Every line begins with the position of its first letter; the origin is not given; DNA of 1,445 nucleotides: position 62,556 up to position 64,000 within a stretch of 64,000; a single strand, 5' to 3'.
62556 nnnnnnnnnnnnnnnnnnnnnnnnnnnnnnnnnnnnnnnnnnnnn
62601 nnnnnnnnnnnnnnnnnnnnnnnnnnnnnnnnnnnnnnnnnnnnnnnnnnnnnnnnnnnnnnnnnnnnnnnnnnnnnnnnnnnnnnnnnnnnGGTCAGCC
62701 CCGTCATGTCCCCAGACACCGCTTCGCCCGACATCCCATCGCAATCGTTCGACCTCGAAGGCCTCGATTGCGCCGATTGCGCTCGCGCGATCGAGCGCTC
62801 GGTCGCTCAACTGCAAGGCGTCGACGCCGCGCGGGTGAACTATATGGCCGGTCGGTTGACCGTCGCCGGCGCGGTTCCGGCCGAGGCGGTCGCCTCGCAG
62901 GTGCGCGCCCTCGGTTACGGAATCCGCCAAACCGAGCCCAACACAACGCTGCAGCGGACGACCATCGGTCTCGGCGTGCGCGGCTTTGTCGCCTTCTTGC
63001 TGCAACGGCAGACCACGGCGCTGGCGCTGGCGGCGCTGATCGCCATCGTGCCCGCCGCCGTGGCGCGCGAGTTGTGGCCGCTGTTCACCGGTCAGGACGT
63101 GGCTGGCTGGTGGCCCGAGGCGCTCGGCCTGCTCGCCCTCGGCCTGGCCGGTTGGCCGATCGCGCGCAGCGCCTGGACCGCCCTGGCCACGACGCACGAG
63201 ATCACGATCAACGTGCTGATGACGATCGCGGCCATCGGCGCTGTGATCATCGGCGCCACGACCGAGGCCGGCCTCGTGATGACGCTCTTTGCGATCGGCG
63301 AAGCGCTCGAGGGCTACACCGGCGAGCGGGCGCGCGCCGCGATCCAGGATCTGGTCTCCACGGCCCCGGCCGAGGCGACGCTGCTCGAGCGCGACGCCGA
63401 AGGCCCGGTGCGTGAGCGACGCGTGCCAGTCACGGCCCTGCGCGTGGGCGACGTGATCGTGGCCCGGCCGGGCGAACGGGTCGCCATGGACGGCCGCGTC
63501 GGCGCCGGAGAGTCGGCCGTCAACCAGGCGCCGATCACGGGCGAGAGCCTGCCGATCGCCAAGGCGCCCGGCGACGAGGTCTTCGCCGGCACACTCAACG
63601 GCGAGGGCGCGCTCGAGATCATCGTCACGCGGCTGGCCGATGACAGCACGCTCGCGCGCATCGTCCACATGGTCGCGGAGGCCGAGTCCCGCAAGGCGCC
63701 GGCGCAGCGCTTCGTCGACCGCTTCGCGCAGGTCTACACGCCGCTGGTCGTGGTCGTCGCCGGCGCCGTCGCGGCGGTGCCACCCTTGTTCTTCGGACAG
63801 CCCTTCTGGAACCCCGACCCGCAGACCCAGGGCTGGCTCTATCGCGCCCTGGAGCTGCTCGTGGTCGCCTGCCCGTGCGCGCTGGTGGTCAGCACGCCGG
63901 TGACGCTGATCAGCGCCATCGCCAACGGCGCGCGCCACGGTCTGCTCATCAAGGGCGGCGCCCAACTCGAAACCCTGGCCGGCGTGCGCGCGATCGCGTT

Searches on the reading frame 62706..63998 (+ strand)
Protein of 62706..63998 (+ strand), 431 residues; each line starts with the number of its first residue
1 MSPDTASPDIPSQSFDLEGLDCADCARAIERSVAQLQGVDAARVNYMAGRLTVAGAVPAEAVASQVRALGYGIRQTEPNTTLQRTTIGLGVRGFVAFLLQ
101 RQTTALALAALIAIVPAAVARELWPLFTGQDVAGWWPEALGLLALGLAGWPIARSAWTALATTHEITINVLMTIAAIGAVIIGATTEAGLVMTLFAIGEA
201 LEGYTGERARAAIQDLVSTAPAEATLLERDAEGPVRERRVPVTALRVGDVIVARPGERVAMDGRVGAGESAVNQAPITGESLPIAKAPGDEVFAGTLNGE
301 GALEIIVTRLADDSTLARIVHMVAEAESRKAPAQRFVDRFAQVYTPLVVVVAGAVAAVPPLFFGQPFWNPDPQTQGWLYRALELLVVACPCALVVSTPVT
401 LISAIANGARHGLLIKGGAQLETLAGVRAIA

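Call 44: search_protein_families(library=pfam, proteins=[window:62706-63998:+], max_evalue=0.001)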
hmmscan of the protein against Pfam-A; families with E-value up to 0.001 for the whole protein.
window:62706-63998:+ (431 aa): 2 families
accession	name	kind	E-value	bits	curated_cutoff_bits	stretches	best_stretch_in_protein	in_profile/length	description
PF00122.25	E1-E2_ATPase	-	2e-53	181.1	28.1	1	220-411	3-181/181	E1-E2 ATPase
PF00403.32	HMA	-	1.1e-12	48.5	24.8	1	15-71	2-61/62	Heavy-metal-associated domain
